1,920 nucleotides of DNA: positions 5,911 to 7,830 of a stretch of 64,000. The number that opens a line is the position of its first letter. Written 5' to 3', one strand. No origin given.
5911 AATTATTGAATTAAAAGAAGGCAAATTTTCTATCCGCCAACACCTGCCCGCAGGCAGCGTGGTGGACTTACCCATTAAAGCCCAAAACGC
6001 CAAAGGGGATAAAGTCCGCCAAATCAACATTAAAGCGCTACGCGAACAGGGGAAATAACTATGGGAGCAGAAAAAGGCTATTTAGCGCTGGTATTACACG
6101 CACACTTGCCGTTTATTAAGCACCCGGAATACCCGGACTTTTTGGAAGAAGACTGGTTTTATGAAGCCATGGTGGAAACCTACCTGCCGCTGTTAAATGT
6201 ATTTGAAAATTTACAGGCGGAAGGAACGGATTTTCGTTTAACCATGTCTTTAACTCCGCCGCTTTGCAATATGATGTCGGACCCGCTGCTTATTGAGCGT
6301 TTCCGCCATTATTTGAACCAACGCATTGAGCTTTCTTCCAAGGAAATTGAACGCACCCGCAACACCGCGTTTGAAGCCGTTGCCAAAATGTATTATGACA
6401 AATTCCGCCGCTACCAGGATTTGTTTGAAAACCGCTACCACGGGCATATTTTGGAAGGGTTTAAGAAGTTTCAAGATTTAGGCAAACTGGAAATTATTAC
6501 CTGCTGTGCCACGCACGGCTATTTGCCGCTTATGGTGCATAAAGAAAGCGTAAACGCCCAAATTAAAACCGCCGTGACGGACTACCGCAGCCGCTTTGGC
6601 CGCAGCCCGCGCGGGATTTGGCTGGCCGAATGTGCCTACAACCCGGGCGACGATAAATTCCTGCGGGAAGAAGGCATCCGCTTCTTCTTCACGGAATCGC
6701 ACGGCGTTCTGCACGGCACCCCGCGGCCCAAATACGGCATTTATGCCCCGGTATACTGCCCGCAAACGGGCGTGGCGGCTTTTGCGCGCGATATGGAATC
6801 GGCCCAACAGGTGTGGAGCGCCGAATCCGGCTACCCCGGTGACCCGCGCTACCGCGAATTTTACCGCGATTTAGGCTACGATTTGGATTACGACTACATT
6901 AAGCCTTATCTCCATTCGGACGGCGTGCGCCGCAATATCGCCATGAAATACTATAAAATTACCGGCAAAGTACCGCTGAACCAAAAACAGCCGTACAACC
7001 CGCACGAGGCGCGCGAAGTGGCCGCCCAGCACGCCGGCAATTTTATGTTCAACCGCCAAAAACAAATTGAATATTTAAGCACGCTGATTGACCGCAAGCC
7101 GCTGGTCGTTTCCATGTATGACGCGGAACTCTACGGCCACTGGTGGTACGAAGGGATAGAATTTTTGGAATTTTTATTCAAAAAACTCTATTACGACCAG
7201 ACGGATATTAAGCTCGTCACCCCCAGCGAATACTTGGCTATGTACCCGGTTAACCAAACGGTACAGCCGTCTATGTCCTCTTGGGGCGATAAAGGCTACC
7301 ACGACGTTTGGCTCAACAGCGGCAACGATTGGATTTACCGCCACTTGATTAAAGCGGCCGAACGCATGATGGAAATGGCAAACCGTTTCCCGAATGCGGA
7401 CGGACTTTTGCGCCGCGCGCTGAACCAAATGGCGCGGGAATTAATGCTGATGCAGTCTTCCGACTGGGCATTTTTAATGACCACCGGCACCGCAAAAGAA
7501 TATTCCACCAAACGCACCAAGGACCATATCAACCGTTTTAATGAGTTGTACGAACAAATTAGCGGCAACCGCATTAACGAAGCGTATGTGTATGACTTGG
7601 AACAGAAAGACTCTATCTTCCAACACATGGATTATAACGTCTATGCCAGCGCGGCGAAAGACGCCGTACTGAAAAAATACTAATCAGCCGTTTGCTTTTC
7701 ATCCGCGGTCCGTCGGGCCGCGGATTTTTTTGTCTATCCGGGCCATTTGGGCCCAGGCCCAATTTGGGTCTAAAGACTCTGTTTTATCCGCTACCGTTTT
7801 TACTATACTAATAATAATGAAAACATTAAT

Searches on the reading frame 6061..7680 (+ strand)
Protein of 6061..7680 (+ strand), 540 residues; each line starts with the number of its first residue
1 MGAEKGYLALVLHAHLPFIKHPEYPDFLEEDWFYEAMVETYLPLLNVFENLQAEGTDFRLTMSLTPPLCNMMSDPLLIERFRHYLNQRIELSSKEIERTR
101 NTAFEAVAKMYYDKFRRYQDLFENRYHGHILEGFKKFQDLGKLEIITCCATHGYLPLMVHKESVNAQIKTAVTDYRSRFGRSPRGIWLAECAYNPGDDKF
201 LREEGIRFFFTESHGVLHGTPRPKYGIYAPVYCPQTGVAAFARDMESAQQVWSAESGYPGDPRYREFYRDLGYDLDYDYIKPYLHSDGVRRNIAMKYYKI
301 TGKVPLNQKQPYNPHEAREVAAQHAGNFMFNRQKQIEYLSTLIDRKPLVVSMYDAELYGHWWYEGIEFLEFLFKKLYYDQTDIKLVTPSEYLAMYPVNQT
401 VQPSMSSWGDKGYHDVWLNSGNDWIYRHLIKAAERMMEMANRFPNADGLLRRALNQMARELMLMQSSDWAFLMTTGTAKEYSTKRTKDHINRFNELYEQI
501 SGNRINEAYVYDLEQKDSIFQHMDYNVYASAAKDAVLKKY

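Call 83: search_protein_families(library=pfam, proteins=[window:6061-7680:+], max_evalue=0.00001)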
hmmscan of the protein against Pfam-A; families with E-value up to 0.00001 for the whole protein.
window:6061-7680:+ (540 aa): 2 families
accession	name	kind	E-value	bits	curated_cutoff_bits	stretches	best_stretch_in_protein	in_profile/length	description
PF03065.20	Glyco_hydro_57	-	1.6e-42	146.3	21.2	1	9-328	1-272/291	Glycosyl hydrolase family 57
PF09210.16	BE_C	-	7.9e-40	135.8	25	1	428-528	1-101/101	1,4-alpha-glucan branching enzyme, C-terminal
